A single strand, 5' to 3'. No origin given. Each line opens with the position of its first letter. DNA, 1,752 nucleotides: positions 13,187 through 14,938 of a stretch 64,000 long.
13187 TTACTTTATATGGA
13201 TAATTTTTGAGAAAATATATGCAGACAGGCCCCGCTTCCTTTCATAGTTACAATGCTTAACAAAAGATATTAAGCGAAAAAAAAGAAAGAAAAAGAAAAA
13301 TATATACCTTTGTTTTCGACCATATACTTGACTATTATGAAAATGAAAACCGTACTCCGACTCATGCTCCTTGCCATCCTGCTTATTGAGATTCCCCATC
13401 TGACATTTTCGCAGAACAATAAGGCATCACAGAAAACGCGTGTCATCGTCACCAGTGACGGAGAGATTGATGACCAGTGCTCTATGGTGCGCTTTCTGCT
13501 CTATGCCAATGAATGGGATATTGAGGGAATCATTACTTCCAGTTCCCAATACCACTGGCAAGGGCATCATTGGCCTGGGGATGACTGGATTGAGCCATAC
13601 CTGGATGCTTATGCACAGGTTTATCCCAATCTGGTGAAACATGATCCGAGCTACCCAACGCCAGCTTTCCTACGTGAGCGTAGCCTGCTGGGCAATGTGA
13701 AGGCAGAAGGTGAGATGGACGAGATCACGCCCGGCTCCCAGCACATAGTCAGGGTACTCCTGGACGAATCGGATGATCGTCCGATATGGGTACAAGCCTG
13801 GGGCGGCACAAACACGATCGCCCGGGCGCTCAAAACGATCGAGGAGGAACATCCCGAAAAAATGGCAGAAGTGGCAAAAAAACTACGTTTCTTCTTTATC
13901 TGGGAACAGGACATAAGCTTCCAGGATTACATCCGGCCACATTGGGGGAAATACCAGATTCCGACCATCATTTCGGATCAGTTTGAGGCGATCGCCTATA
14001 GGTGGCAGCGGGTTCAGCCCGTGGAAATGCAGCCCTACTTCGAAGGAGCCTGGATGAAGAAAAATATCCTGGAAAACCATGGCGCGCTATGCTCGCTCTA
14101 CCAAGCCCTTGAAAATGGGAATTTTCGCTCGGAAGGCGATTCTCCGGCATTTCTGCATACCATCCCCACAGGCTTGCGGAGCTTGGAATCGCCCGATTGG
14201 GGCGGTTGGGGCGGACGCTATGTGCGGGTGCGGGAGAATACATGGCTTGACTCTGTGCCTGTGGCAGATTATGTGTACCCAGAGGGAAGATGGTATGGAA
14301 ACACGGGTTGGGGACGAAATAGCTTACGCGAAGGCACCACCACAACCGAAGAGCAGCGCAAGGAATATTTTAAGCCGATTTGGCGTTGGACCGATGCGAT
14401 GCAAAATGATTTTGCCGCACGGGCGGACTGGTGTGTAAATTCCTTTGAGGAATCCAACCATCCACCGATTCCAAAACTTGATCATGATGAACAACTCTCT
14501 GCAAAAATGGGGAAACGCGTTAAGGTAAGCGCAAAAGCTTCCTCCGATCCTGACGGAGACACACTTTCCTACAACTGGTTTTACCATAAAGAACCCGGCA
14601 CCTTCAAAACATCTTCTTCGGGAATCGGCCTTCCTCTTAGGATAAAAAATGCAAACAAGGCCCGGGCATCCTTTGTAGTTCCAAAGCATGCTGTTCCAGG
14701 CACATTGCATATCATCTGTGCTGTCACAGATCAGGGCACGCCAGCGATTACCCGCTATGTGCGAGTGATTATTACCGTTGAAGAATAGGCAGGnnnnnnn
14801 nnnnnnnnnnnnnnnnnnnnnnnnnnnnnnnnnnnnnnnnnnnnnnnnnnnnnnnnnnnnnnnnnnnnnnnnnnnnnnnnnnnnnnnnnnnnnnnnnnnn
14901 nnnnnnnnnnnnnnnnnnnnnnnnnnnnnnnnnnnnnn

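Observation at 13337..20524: Three DUF1593 (nucleoside-hydrolase-like) modules in one pectin PUL, two fused to known pectinolytic catalytic domains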

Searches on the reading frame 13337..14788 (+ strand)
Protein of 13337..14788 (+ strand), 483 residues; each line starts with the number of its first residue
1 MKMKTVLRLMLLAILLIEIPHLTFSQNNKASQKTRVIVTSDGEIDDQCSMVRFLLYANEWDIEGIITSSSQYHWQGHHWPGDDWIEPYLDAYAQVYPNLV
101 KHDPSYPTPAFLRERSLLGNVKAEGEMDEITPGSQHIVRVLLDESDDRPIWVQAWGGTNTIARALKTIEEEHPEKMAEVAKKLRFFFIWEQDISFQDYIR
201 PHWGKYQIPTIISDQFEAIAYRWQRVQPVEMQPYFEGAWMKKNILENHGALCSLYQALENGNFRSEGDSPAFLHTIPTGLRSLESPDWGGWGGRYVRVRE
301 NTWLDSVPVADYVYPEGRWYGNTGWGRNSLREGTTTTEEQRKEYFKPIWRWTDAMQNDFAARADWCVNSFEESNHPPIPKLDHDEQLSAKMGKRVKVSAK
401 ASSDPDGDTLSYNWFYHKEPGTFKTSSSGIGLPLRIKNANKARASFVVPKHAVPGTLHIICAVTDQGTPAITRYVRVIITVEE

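Call 3: search_protein_families(library=pfam, proteins=[window:13337-14788:+], max_evalue=0.01)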
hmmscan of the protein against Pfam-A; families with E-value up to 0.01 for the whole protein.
window:13337-14788:+ (483 aa): 3 families
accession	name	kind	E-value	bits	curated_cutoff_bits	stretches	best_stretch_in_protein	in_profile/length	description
PF07632.16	Sde182_NH-like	-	1.2e-74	251.7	26.8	1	35-295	1-268/268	Cellulose-binding Sde182, nucleoside hydrolase-like domain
PF21027.3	Sde0182_C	-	5.9e-24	84.9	27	1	395-481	2-83/83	Cellulose-binding protein Sde0182, C-terminal domain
PF18911.6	PKD_4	-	0.0019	18.7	27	1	374-414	1-39/85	PKD domain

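Call 4: search_protein_families(library=ncbifam, proteins=[window:13337-14788:+], max_evalue=0.01)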
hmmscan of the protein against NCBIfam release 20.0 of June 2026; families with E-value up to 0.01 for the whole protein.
window:13337-14788:+ (483 aa): 1 family
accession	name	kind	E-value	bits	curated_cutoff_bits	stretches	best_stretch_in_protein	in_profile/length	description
NF038112.1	myxo_dep_M36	subfamily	1.9e-05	22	1500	1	378-478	1475-1562/1604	myxosortase-dependent M36 family metallopeptidase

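Call 6: search_solved_structures(query=window:13337-14788:+, max_evalue=0.01, show_alignments=2)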
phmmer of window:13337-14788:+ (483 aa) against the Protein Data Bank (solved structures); distinct sequences matched with E-value up to 0.01: 1.
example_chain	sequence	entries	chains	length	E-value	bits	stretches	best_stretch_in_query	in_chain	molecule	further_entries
2yhg_A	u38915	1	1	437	1.6e-57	198.3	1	33-481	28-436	CELLULOSE-BINDING PROTEIN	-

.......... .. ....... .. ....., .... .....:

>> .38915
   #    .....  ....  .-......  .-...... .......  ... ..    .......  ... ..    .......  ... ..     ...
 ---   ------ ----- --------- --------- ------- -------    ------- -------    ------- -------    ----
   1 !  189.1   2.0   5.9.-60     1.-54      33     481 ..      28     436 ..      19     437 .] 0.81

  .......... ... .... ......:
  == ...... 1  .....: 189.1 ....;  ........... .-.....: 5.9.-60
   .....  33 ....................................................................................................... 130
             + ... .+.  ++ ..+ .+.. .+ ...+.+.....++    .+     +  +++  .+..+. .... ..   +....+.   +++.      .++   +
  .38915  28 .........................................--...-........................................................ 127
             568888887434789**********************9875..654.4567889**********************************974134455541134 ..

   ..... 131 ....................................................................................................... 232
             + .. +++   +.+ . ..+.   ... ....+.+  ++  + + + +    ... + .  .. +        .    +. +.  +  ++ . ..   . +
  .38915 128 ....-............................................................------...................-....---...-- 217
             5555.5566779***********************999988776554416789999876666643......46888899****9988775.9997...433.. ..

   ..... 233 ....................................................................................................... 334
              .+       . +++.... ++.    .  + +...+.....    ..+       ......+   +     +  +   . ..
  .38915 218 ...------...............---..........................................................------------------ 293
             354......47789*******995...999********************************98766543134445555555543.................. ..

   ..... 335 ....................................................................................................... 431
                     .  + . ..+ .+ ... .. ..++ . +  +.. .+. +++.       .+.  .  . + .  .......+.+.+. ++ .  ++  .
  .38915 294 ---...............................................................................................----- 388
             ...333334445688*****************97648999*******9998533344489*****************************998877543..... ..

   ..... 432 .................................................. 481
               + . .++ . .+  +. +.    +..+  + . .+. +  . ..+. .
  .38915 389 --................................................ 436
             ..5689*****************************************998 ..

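Call 24: find_homologous_proteins(query=window:13337-14788:+, max_evalue=0.00001)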
Query window:13337-14788:+ (483 aa): 6142 proteins with E <= 0.00001 among 8000 candidates; the best 120 are listed.
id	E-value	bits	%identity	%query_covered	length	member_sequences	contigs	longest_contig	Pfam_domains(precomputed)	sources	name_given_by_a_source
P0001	0.0e+0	1129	100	98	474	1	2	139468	PF07632.17,PF21027.4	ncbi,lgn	-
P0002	2.1e-257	873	76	99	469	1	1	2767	PF07632.17,PF21027.4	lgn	-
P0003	2.7e-238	810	70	100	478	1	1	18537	PF07632.17,PF21027.4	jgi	jgi:hypothetical protein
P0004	9.0e-237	805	70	100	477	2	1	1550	PF07632.17,PF21027.4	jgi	jgi:hypothetical protein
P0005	4.7e-236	802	75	93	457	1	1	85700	PF07632.17,PF21027.4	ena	-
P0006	5.5e-236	802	71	97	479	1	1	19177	PF07632.17,PF21027.4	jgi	jgi:hypothetical protein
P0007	1.1e-235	801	69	98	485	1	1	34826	PF07632.17,PF21027.4,PF18911.7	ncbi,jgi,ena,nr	ncbi:MAG: DUF1593 domain-containing protein [Candidatus Latescibacteria bacterium]|jgi:hypothetical 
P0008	2.7e-235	800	72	95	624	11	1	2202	PF07632.17,PF00326.28,PF21027.4,PF01738.25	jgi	jgi:hypothetical protein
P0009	3.1e-235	800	72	95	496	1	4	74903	PF07632.17,PF21027.4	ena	-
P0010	2.2e-234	797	73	93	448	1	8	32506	PF07632.17,PF21027.4,PF18911.7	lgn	-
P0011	2.2e-234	797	73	94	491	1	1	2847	PF07632.17,PF21027.4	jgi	jgi:hypothetical protein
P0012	3.8e-233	793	68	99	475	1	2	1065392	PF07632.17,PF21027.4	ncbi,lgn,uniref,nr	ncbi:hypothetical protein GCM10007049_15870 [Echinicola pacifica]|uniref:DUF1593 domain-containing p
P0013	5.7e-233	792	68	100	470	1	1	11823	PF07632.17,PF21027.4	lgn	-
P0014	8.5e-233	792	71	94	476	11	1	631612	PF07632.17,PF21027.4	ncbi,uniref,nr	ncbi:DUF1593 domain-containing protein [Algoriphagus sp. H41]|uniref:DUF1593 domain-containing prote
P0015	1.5e-232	791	72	93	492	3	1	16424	PF07632.17,PF21027.4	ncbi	-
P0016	4.7e-232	789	68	99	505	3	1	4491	PF07632.17,PF21027.4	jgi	-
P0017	7.2e-232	788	72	95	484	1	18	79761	PF07632.17,PF21027.4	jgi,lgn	-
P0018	7.5e-232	788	69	98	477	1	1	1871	PF07632.17,PF21027.4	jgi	jgi:hypothetical protein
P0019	1.4e-231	787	69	100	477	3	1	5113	PF07632.17,PF21027.4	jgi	-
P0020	2.6e-231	787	68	99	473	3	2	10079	PF07632.17,PF21027.4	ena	-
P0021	3.1e-231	786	68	100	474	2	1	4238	PF07632.17,PF21027.4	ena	-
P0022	3.1e-231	786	68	99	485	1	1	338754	PF07632.17,PF21027.4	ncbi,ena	-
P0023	4.1e-231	786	69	99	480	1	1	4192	PF07632.17,PF21027.4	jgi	jgi:hypothetical protein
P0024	4.8e-231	786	69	99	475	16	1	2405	PF07632.17,PF21027.4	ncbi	-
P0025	6.8e-231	785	68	100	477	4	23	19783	PF07632.17,PF21027.4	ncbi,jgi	-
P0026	7.0e-231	785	68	100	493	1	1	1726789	PF07632.17,PF21027.4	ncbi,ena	-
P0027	8.8e-231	785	68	99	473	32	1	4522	PF07632.17,PF21027.4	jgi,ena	-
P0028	1.6e-230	784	68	99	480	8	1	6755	PF07632.17,PF21027.4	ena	-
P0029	1.8e-230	784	70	95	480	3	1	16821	PF07632.17,PF21027.4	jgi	jgi:cellulose-binding protein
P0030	2.1e-230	784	69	99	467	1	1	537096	PF07632.17,PF21027.4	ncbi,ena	-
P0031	2.8e-230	783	68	100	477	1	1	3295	PF07632.17,PF21027.4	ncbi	-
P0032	5.3e-230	782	69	99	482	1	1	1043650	PF07632.17,PF21027.4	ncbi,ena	-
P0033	6.9e-230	782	72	93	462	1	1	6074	PF07632.17,PF21027.4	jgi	jgi:hypothetical protein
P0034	7.4e-230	782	68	99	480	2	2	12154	PF07632.17,PF21027.4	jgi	jgi:hypothetical protein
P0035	2.8e-229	780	72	93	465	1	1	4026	PF07632.17,PF21027.4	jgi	jgi:hypothetical protein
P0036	7.3e-229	779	68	100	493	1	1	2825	PF07632.17,PF21027.4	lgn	-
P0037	9.2e-229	778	68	99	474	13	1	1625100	PF07632.17,PF21027.4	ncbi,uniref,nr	ncbi:DUF1593 domain-containing protein [Cyclobacterium marinum]|uniref:DUF1593 domain-containing pro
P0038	9.9e-229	778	69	98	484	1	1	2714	PF07632.17,PF21027.4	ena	-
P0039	1.5e-228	777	68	99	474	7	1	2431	PF07632.17,PF21027.4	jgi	jgi:hypothetical protein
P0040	2.7e-228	777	68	99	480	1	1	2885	PF07632.17,PF21027.4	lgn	-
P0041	2.7e-228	777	67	99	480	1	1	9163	PF07632.17,PF21027.4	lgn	-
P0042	2.8e-228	777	69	98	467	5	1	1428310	PF07632.17,PF21027.4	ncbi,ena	-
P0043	4.4e-228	776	69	97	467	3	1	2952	PF07632.17,PF21027.4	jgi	jgi:hypothetical protein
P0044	8.6e-228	775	70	94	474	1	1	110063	PF07632.17,PF21027.4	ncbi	-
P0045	1.2e-227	775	65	93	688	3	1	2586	PF07632.17,PF21027.4,PF18911.7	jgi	jgi:hypothetical protein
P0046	2.5e-227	773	67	98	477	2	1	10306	PF07632.17,PF21027.4,PF18911.7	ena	-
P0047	3.4e-227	773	69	95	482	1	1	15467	PF07632.17,PF21027.4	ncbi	ncbi:nucleoside hydrolase-like domain-containing protein [Bacteroidota bacterium]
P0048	6.8e-227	772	70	94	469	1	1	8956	PF07632.17,PF21027.4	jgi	jgi:hypothetical protein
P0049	7.0e-227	772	67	99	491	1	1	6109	PF07632.17,PF21027.4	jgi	jgi:hypothetical protein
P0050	7.5e-227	772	70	94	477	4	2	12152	PF07632.17,PF21027.4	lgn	-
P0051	1.9e-226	771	67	98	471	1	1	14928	PF07632.17,PF21027.4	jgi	-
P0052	2.6e-226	770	67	99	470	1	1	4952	PF07632.17,PF21027.4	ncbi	ncbi:MAG: DUF1593 domain-containing protein [Bacteroidales bacterium]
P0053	3.1e-226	770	68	100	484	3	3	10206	PF07632.17,PF21027.4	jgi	jgi:hypothetical protein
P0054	4.5e-226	769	69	100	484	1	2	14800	PF07632.17,PF21027.4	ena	-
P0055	1.9e-225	767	68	99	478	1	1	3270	PF07632.17,PF21027.4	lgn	-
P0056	4.0e-225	766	67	98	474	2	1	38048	PF07632.17,PF21027.4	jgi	-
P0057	4.6e-225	766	66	99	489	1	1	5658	PF07632.17,PF21027.4,PF18911.7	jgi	-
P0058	7.0e-225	765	66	99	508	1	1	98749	PF07632.17,PF21027.4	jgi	jgi:hypothetical protein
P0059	1.4e-224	764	69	93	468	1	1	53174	PF07632.17,PF21027.4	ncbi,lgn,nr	ncbi:Protein of unknown function [Alteromonadaceae bacterium Bs31]|nr:Protein of unknown function [A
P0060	1.8e-224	764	68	98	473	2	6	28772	PF07632.17,PF21027.4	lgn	-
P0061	2.3e-224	764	67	98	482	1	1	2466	PF07632.17,PF21027.4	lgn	-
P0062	3.1e-224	763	67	99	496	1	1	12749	PF07632.17,PF21027.4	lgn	-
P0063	3.7e-224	763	67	98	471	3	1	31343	PF07632.17,PF21027.4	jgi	jgi:hypothetical protein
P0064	7.8e-224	762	67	99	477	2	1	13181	PF07632.17,PF21027.4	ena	-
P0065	9.5e-224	762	66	99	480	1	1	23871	PF07632.17,PF21027.4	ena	-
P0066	1.4e-223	761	70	94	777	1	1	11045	PF07632.17,PF21027.4,PF14100.12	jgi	jgi:hypothetical protein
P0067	8.2e-223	759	67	99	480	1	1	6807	PF07632.17,PF21027.4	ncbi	-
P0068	1.8e-222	757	66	100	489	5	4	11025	PF07632.17,PF21027.4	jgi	jgi:hypothetical protein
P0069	2.0e-222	757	66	99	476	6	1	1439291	PF07632.17,PF21027.4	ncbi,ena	-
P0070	3.1e-222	757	67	99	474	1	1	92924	PF07632.17,PF21027.4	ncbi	ncbi:MAG: nucleoside hydrolase-like domain-containing protein [Bacteroidota bacterium]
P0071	3.7e-222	756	67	100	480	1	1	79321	PF07632.17,PF21027.4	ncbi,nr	ncbi:DUF1593 domain-containing protein [candidate division KSB1 bacterium]|nr:DUF1593 domain-contain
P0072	4.0e-222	756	66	99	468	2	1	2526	PF07632.17,PF21027.4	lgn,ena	-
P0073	6.8e-222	756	68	95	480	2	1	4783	PF07632.17,PF21027.4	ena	-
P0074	7.8e-222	755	69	94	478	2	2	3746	PF07632.17,PF21027.4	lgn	-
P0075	9.6e-222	755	68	94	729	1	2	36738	PF07632.17,PF21027.4,PF07953.21,PF13385.14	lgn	-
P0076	1.2e-221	755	69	94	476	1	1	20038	PF07632.17,PF21027.4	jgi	jgi:hypothetical protein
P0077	1.3e-221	755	68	96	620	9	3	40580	PF07632.17,PF21027.4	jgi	jgi:hypothetical protein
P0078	1.4e-221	755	67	96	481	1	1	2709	PF07632.17,PF21027.4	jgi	jgi:hypothetical protein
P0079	1.5e-221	754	66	98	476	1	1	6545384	PF07632.17,PF21027.4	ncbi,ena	-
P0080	1.7e-221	754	69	93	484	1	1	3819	PF07632.17,PF21027.4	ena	-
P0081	3.5e-221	753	66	98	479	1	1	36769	PF07632.17,PF21027.4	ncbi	-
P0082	4.8e-221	753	67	96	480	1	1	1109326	PF07632.17,PF21027.4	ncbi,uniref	ncbi:DUF1593 domain-containing protein [Nibrella viscosa]|uniref:DUF1593 domain-containing protein n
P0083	5.5e-221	753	65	99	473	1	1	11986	PF07632.17,PF21027.4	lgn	-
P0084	6.9e-221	752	66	99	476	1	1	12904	PF07632.17,PF21027.4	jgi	jgi:hypothetical protein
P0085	8.6e-221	752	65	99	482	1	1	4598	PF07632.17,PF21027.4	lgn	-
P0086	1.1e-220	752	69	93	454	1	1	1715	PF07632.17,PF21027.4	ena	-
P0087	2.8e-220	750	69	93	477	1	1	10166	PF07632.17,PF21027.4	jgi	jgi:hypothetical protein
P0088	3.8e-220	750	67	100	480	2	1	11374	PF07632.17,PF21027.4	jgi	jgi:hypothetical protein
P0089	5.3e-220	749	71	94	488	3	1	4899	PF07632.17,PF21027.4,PF22352.3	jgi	-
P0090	6.2e-220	749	67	97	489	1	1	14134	PF07632.17,PF21027.4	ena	-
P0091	7.2e-220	749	65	99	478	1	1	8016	PF07632.17,PF21027.4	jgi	jgi:hypothetical protein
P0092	1.1e-219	748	69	93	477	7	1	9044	PF07632.17,PF21027.4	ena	-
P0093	1.2e-219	748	70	93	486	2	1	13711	PF07632.17,PF21027.4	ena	-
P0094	1.5e-219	748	67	98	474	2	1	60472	PF07632.17,PF21027.4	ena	-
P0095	2.0e-219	747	68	94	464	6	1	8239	PF07632.17,PF21027.4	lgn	-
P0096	2.7e-219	747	65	100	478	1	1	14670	PF07632.17,PF21027.4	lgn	-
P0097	4.2e-219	746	64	99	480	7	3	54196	PF07632.17,PF21027.4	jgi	jgi:hypothetical protein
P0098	1.6e-218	744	65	99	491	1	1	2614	PF07632.17,PF21027.4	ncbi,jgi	-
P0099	2.2e-218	744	66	99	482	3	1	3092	PF07632.17,PF21027.4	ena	-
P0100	2.9e-218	744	64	100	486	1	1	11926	PF07632.17,PF21027.4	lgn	-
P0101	3.7e-218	743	63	100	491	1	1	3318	PF07632.17,PF21027.4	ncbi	-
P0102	6.4e-218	742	65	100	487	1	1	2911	PF07632.17,PF21027.4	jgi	jgi:hypothetical protein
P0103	6.5e-218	742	66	98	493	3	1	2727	PF07632.17,PF21027.4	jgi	jgi:hypothetical protein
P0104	9.7e-218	742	64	100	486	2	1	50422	PF07632.17,PF21027.4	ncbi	-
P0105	1.2e-217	742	65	100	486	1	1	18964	PF07632.17,PF21027.4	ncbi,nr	ncbi:DUF1593 domain-containing protein [candidate division KSB1 bacterium]|nr:DUF1593 domain-contain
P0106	1.2e-217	742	66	95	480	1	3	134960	PF07632.17,PF21027.4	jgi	jgi:hypothetical protein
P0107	1.3e-217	741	66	96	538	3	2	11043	PF07632.17,PF21027.4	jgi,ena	-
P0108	1.4e-217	741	65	100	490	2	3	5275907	PF07632.17,PF21027.4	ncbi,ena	-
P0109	1.7e-217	741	63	100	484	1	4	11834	PF07632.17,PF21027.4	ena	-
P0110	1.8e-217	741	65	98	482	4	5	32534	PF07632.17,PF21027.4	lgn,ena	-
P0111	2.0e-217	741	69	93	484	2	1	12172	PF07632.17,PF21027.4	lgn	-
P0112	2.3e-217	741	69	93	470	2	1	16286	PF07632.17,PF21027.4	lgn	-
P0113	3.1e-217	740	66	96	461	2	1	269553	PF07632.17,PF21027.4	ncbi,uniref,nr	ncbi:hypothetical protein AX660_03085 [Paraglaciecola hydrolytica]|uniref:DUF1593 domain-containing 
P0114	3.2e-217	740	66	99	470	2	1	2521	PF07632.17,PF21027.4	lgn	-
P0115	3.9e-217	740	64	100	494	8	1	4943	PF07632.17,PF21027.4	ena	-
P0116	4.0e-217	740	64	99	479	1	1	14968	PF07632.17,PF21027.4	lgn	-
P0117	4.9e-217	740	65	98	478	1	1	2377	PF07632.17,PF21027.4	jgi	-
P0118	1.0e-216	738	64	100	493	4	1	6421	PF07632.17,PF21027.4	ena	-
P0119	1.3e-216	738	65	99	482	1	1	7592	PF07632.17,PF21027.4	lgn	-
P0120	1.6e-216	738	65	99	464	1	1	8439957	PF07632.17,PF21027.4,PF22352.3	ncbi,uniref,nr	ncbi:DUF1593 domain-containing protein [Aureliella helgolandensis]|uniref:DUF1593 domain-containing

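Call 27: list_cluster_members(proteins=[P0001])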
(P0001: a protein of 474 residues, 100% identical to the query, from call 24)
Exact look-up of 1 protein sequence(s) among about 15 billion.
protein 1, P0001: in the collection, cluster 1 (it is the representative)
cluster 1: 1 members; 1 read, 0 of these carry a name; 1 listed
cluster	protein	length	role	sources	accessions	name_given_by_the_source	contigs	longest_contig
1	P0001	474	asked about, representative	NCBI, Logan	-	-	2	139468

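Call 28: find_encoding_contigs(protein=P0001, flank=10000, max_places=3)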
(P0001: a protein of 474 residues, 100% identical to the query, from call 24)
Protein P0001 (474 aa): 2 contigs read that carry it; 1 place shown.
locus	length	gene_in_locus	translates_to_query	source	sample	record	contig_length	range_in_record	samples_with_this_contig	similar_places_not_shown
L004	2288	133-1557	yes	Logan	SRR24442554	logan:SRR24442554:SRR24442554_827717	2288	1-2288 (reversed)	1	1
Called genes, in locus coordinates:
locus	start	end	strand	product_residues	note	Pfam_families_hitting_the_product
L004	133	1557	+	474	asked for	PF07632:Sde182_NH-like, PF21027:Sde0182_C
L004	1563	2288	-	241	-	?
